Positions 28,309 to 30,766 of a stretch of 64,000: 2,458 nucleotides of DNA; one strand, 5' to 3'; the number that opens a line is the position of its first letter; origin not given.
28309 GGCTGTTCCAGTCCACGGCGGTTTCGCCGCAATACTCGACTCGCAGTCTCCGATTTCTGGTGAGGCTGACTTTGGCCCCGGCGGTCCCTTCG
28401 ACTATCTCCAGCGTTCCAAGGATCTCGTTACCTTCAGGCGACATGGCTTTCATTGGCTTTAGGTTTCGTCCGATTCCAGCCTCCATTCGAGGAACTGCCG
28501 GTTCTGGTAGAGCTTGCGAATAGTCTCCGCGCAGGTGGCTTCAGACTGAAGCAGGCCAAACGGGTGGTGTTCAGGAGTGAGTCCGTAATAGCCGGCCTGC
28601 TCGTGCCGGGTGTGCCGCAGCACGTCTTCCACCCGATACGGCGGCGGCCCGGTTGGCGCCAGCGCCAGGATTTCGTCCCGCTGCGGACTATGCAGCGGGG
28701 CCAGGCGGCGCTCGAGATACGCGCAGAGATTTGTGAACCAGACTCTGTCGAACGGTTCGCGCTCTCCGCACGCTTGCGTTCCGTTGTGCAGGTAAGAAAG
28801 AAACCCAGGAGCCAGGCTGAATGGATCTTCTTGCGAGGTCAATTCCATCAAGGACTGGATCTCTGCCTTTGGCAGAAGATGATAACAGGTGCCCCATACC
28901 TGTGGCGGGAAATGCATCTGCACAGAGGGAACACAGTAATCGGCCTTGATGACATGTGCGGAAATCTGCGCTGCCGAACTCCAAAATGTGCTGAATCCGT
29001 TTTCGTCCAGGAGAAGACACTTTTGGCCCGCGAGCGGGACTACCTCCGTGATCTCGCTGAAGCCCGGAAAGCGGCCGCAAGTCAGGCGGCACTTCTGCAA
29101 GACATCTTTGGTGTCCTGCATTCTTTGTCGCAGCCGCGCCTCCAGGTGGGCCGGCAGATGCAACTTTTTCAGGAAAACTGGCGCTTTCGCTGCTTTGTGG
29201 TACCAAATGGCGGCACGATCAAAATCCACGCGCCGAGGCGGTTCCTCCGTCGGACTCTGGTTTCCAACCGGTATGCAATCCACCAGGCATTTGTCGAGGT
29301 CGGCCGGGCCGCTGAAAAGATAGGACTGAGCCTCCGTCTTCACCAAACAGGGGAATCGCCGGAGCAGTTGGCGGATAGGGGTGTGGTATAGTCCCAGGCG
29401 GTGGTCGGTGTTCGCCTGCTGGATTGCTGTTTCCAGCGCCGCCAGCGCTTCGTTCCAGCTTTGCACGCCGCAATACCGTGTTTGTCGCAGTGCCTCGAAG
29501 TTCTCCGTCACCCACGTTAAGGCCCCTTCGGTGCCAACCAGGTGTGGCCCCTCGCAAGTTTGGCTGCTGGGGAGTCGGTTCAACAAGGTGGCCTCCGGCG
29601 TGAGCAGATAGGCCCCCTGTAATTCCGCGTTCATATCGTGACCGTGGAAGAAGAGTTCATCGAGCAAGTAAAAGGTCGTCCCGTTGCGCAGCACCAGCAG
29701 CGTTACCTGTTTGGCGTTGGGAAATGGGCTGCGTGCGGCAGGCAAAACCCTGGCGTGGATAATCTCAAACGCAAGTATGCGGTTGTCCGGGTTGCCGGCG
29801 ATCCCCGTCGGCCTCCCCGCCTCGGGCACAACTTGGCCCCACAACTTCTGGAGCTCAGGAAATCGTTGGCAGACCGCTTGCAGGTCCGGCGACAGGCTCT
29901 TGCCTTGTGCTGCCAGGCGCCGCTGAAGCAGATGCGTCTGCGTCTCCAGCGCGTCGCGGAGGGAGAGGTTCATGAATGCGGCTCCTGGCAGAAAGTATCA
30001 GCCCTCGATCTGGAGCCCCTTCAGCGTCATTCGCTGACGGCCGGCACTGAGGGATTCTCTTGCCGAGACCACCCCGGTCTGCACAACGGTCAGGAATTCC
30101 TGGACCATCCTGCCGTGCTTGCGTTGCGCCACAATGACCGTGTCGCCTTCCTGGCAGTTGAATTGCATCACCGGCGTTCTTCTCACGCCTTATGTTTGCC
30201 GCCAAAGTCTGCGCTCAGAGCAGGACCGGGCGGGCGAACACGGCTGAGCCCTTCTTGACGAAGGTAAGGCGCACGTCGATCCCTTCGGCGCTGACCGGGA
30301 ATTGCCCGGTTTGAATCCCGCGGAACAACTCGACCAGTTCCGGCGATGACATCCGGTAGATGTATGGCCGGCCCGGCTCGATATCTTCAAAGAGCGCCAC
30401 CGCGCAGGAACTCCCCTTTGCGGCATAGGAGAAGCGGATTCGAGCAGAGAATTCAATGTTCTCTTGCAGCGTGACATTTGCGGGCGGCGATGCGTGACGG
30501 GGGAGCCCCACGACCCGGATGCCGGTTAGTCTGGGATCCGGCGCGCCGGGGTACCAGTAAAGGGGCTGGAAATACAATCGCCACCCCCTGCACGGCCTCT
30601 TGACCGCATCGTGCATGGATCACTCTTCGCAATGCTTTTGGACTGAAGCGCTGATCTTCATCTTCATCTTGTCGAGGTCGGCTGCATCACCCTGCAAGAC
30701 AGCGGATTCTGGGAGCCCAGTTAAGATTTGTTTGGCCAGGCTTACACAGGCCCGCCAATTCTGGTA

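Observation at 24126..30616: Nine-gene operon combining a radical SAM enzyme, an AAA+ ATPase, a ParB-like nuclease domain and a J-domain protein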

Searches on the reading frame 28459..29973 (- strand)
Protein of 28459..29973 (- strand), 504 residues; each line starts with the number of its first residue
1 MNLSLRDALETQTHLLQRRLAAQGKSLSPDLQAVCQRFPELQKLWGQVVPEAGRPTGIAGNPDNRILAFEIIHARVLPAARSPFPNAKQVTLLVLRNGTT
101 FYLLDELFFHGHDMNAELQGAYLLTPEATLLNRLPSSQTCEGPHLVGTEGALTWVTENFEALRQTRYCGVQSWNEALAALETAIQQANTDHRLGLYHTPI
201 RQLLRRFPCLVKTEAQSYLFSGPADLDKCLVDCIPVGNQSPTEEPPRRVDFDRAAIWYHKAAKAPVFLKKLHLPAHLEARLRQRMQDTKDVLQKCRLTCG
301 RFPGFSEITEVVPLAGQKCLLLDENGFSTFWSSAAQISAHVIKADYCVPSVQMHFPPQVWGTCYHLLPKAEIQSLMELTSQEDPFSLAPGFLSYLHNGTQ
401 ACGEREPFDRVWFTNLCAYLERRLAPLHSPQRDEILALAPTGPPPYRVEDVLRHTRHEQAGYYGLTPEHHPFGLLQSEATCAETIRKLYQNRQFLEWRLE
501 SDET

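Call 5: search_protein_families(library=pfam, max_evalue=0.1, proteins=[window:28459-29973:-])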
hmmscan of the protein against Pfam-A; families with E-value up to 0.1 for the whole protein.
window:28459-29973:- (504 aa): 0 families

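Call 6: search_protein_families(library=padloc, max_evalue=0.1, proteins=[window:28459-29973:-])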
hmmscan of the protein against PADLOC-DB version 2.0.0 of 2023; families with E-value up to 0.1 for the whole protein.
window:28459-29973:- (504 aa): 1 family
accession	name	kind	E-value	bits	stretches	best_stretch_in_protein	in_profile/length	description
PDLC02808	DpdA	-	0.062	10.5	1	444-496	15-66/317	DpdA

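Call 7: search_protein_families(library=ncbifam, max_evalue=0.1, proteins=[window:28459-29973:-])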
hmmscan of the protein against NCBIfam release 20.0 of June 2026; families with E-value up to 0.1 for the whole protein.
window:28459-29973:- (504 aa): 0 families

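Call 37: search_protein_families(library=phrogs, max_evalue=0.01, proteins=[window:28459-29973:-])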
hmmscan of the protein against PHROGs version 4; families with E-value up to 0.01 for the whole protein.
window:28459-29973:- (504 aa): 0 families

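Call 45: find_homologous_proteins(query=window:28459-29973:-, max_evalue=0.001)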
Query window:28459-29973:- (504 aa): 23 proteins with E <= 0.001 among 8000 candidates.
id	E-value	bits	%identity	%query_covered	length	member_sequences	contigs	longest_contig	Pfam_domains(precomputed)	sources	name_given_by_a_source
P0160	0.0e+0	1144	97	100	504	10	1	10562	-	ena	-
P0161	0.0e+0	1034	89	100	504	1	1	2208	-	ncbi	-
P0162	0.0e+0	1022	88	100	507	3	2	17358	-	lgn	-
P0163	1.6e-298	1009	86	100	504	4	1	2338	-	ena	-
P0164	2.3e-297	1005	86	100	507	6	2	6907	-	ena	-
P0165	8.0e-276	934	79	100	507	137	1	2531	-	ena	-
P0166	8.4e-269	911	78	100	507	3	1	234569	-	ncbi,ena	-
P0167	8.3e-249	845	73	100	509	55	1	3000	-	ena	-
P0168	3.1e-247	839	72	100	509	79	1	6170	-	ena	-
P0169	7.0e-245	832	73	99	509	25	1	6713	-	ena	-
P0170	5.3e-192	657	60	98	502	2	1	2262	-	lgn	-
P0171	1.7e-191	656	57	100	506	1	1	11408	-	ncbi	-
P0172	6.5e-190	650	57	100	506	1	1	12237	-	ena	-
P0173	3.6e-188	645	58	99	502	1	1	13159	-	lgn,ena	-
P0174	6.8e-188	644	59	99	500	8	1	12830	-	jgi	-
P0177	3.2e-184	632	57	99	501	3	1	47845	-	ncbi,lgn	-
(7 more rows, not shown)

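Call 46: find_encoding_contigs(protein=P0166, flank=10000, max_places=1)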
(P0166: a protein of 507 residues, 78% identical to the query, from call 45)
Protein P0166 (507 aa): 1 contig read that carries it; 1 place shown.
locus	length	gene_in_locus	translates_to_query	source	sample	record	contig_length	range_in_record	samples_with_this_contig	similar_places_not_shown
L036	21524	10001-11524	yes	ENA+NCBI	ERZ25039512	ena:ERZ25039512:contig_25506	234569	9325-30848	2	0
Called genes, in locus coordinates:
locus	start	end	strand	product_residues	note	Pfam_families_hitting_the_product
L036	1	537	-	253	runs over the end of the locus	-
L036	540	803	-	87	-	PF00216:Bac_DNA_binding (weak)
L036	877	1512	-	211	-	-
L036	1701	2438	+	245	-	PF05175:MTS (faint)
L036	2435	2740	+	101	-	-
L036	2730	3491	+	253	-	-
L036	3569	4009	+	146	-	-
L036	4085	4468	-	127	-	-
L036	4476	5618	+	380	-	-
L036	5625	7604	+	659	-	PF22745:Nlig-Ia (weak), PF01653:DNA_ligase_aden, PF03120:OB_DNA_ligase, PF00533:BRCT, PF12738:PTCB-BRCT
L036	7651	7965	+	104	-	-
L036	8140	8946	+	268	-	PF01507:PAPS_reduct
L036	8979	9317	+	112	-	-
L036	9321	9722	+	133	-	-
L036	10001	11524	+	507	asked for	-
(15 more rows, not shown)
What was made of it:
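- Checked: Relatives carry a D12 methylase inserted exactly there (call 46).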

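Call 47: find_encoding_contigs(protein=P0177, flank=10000, max_places=1)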
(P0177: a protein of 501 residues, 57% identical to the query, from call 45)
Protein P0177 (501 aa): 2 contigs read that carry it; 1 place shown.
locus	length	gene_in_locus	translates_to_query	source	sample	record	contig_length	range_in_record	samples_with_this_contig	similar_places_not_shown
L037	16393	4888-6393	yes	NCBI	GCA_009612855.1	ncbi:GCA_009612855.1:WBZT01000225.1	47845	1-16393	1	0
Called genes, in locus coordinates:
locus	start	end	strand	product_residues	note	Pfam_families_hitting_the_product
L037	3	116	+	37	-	?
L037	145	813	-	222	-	-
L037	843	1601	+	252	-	-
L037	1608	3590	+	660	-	PF22745:Nlig-Ia (faint), PF01653:DNA_ligase_aden, PF03120:OB_DNA_ligase, PF00533:BRCT, PF12738:PTCB-BRCT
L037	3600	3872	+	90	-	-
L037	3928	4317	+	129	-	-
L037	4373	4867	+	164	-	-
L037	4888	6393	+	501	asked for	-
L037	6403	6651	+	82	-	-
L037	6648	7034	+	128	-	-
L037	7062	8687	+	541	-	PF00004:AAA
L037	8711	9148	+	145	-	-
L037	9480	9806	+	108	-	-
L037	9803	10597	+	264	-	-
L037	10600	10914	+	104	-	-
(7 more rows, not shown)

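Call 51: search_solved_structures(query=A3, max_evalue=10)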
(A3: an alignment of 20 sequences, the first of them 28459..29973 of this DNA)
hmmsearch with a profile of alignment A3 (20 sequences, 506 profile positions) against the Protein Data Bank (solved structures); distinct sequences matched with E-value up to 10: 0.
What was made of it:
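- Tried and rejected: The profile search against PDB gave nothing (call 51).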

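Call 61: predict_structure(alignment_id=A3)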
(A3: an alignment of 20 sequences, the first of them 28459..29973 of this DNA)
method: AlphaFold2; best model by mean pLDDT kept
length: 504 residues; sequences in the alignment: 20
mean_pLDDT: 70.2   pTM: 0.60
mean pLDDT of the five models: 70.2, 66.3, 57.6, 56.5, 56.4
residues with pLDDT >= 90: 57; 70-90: 246; 50-70: 90; < 50: 111
segments of 3 or more residues with pLDDT < 50: 1-31, 44-57, 59-62, 130-141, 238-268, 459-468
pLDDT, mean of each block of 10 residues (from residue 1): 36 43 44 52 47 44 65 76 65 69 70 78 71 36 77 85 86 92 78 87 88 85 90 71 35 28 41 71 67 54 85 82 82 78 89 65 81 90 88 80 66 82 79 85 89 70 46 75 88 87 46
secondary structure, 60 per line:
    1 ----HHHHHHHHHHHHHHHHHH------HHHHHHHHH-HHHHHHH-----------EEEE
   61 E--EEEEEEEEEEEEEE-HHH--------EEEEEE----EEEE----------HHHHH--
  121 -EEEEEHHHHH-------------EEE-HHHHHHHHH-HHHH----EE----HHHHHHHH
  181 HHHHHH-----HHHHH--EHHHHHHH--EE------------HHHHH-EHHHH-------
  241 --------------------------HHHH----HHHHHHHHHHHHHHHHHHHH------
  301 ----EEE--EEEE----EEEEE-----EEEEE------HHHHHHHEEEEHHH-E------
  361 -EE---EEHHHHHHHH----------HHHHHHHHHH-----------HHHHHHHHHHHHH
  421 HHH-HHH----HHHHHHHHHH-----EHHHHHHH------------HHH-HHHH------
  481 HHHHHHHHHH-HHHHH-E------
elements in order: H5-22 H29-37 H39-45 E57-61 E64-77 E90-95 E100-103 H114-118 E122-126 H127-131 E145-147 H149-157 H159-162 H173-186 H192-196 H200-206 H223-227 H230-233 H267-270 H275-294 E305-307 E310-313 E318-322 E328-332 H339-345 E346-349 H369-376 H387-396 H408-423 H432-441 H448-454 H471-474 H481-490 H492-496
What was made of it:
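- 28459..29973 (-): 504-aa orphan protein. Usually present in the backbone, but optional. AlphaFold model pLDDT 70 (call 61).
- Tried and rejected: The AlphaFold model reached only pLDDT 70 (call 61).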

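Call 65: fold_search(model_id=the predicted structure, library=pdb)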
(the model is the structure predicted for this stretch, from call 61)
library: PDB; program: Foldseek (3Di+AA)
matches with E <= 10: 419; with E <= 0.001: 0
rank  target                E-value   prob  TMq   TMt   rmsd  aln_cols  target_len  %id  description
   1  9bv1_E                1.2e-01  0.33  0.09  0.13  14.6       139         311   14  M2A Midnolin-Proteasome (translocating) (released 2025-06-11)
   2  9m2w_E                1.6e-01  0.20  0.09  0.13  19.8       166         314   12  The cryo-EM structure of 26S proteasome-Midnolin complex in the MD state (released 2025-09-10)
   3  8usc_E                2.3e-01  0.25  0.09  0.12  15.9       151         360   13  Nub1/Fat10-processing human 26S proteasome (released 2024-11-06)
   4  9m2w_C                2.8e-01  0.21  0.09  0.12  15.0       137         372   12  The cryo-EM structure of 26S proteasome-Midnolin complex in the MD state (released 2025-09-10)
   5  9bv3_E                3.0e-01  0.38  0.10  0.13  11.6       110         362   16  M1B Midnolin-Proteasome (released 2025-06-11)
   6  7w37_C                3.1e-01  0.20  0.09  0.12  16.8       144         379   14  Structure of USP14-bound human 26S proteasome in state EA1_UBL (released 2022-05-04)
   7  8usb_C                3.1e-01  0.16  0.09  0.11  16.1       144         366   14  Non-substrate-engaged human 26S proteasome with Nub1/FAT10 bound to Rpn1 (released 2024-11-06)
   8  5mpc_J                3.7e-01  0.15  0.09  0.10  21.1       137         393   17  26S proteasome in presence of BeFx (s4) (released 2017-03-08)
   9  8k0g_C                4.1e-01  0.28  0.09  0.11  16.7       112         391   14  Cryo-EM structure of human 26S RP (Ed state) bound to K11/K48-branched ubiquitin (Ub) chain composed of four Ub. (released 2025-01-22)
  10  9bv2_E                4.1e-01  0.15  0.09  0.12  13.6       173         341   14  M2B Midnolin-Proteasome (translocating) (released 2025-06-11)
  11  9cgc_J                4.1e-01  0.14  0.08  0.11  19.9       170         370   18  Yeast 26S proteasome non-substrate-engaged (S1 state) (released 2025-07-09)
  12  5ln3_J                4.3e-01  0.30  0.09  0.11  13.2       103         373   14  The human 26S Proteasome at 6.8 Ang. (released 2017-03-22)
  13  7qxw_C                4.3e-01  0.07  0.09  0.11  19.8       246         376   15  Proteasome-ZFAND5 Complex Z+D state (released 2023-02-08)
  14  9cgc_L                4.6e-01  0.07  0.09  0.12  18.3       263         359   14  Yeast 26S proteasome non-substrate-engaged (S1 state) (released 2025-07-09)
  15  4cr2_J                4.8e-01  0.25  0.08  0.11  12.7       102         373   15  Deep classification of a large cryo-EM dataset defines the conformational landscape of the 26S proteasome (released 2014-04-02)
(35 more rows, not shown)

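Call 66: fold_search(model_id=the predicted structure, library=viral)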
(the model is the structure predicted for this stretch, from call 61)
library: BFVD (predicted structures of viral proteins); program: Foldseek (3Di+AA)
matches with E <= 10: 439; with E <= 0.001: 0
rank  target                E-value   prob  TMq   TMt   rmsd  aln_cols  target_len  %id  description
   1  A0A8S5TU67            2.6e-01  0.04  0.06  0.09  26.0       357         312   12  Uncharacterized protein [Siphoviridae sp. ctWT735]
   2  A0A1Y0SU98            5.8e-01  0.04  0.10  0.08  18.7       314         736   10  Virion structural protein [Pseudomonas phage Phabio]
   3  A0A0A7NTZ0            6.9e-01  0.04  0.07  0.10  16.4       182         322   12  Mg2+ transporter protein [Lactobacillus phage LfeInf]
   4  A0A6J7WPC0            6.9e-01  0.02  0.08  0.06  21.7       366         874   12  Uncharacterized protein [uncultured Caudovirales phage]
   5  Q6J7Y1                7.3e-01  0.08  0.08  0.20  14.5       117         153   14  Pas50 [Actinoplanes phage phiAsp2]
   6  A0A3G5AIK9            8.1e-01  0.07  0.10  0.07  13.3       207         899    8  ATP-dependent RecD-like DNA helicase [Solumvirus sp.]
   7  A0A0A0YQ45            8.5e-01  0.12  0.10  0.27  10.5       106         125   13  Uncharacterized protein [Citrobacter phage Moon]
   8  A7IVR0                9.0e-01  0.44  0.06  0.37  12.8        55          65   16  Uncharacterized protein b035L [Paramecium bursaria Chlorella virus NY2A]
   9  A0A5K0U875            9.5e-01  0.33  0.06  0.40  12.0        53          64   15  Uncharacterized protein [Yasminevirus sp. GU-2018]
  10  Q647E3                1.1e+00  0.20  0.05  0.33  14.2        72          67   21  Uncharacterized protein [Thermoproteus tenax spherical virus 1]
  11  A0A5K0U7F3            1.1e+00  0.08  0.07  0.19  17.9       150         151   11  1,4-alpha-glucan-branching enzyme [Yasminevirus sp. GU-2018]
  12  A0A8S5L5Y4            1.1e+00  0.28  0.06  0.30   2.7        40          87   25  Uncharacterized protein [Siphoviridae sp. ctD4R19]
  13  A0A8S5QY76            1.2e+00  0.18  0.07  0.17   9.2        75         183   13  Uncharacterized protein [Siphoviridae sp. ct9lR64]
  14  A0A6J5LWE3            1.3e+00  0.11  0.10  0.19   8.9       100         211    5  Uncharacterized protein [uncultured Caudovirales phage]
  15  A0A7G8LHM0            1.4e+00  0.05  0.05  0.19  15.2        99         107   15  Uncharacterized protein [Mycobacterium phage Aziz]
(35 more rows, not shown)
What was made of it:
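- Tried and rejected: Foldseek against PDB and BFVD gave nothing better than E 0.1, with TM below 0.15 (calls 65, 66).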

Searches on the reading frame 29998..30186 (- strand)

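Call 5: search_protein_families(library=pfam, max_evalue=0.1, proteins=[window:29998-30186:-])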
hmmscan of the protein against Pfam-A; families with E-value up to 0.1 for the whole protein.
window:29998-30186:- (62 aa): 1 family
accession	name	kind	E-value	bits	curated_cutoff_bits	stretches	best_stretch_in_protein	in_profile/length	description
PF17454.7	Bee_toxin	-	0.088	13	25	0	4-22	23-41/46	Honey bee toxin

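Call 6: search_protein_families(library=padloc, max_evalue=0.1, proteins=[window:29998-30186:-])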
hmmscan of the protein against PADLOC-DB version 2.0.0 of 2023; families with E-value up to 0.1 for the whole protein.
window:29998-30186:- (62 aa): 0 families

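Call 7: search_protein_families(library=ncbifam, max_evalue=0.1, proteins=[window:29998-30186:-])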
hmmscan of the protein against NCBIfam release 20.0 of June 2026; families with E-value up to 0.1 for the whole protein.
window:29998-30186:- (62 aa): 2 families
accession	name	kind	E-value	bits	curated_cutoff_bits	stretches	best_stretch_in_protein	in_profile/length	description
TIGR02609.1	doc_partner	hypoth_equivalog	0.025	15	55.9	1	8-40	21-55/74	putative addiction module antidote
NF058661.1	cispen_AMP_AmcH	equivalog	0.045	12.2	370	1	8-54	36-82/458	adenylate-forming 2-oxoglutaryl-ACP ligase AmcH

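Call 37: search_protein_families(library=phrogs, max_evalue=0.01, proteins=[window:29998-30186:-])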
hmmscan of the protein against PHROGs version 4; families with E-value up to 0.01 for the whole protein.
window:29998-30186:- (62 aa): 0 families

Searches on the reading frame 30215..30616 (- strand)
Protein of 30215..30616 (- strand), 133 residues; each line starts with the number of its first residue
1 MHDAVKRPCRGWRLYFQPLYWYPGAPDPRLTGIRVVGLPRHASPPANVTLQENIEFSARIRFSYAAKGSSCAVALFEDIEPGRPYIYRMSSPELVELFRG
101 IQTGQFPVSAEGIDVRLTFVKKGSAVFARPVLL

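Call 5: search_protein_families(library=pfam, max_evalue=0.1, proteins=[window:30215-30616:-])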
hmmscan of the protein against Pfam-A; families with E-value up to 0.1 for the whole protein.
window:30215-30616:- (133 aa): 0 families

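Call 6: search_protein_families(library=padloc, max_evalue=0.1, proteins=[window:30215-30616:-])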
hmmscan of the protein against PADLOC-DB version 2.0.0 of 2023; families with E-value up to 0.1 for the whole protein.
window:30215-30616:- (133 aa): 0 families

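Call 7: search_protein_families(library=ncbifam, max_evalue=0.1, proteins=[window:30215-30616:-])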
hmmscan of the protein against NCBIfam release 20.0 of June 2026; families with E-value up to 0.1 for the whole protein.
window:30215-30616:- (133 aa): 0 families

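Call 37: search_protein_families(library=phrogs, max_evalue=0.01, proteins=[window:30215-30616:-])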
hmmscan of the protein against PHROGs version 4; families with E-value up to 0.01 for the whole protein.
window:30215-30616:- (133 aa): 1 family
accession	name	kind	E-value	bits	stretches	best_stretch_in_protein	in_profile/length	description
phrog_7983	-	unknown function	7.2e-05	23.9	1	48-101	52-104/147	-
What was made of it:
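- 30215..30616 (-): First gene of the array (133 aa), function unknown. It faces a 293-nt divergent intergenic region. Weak hit to phrog_7983, 7e-5 (call 37).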
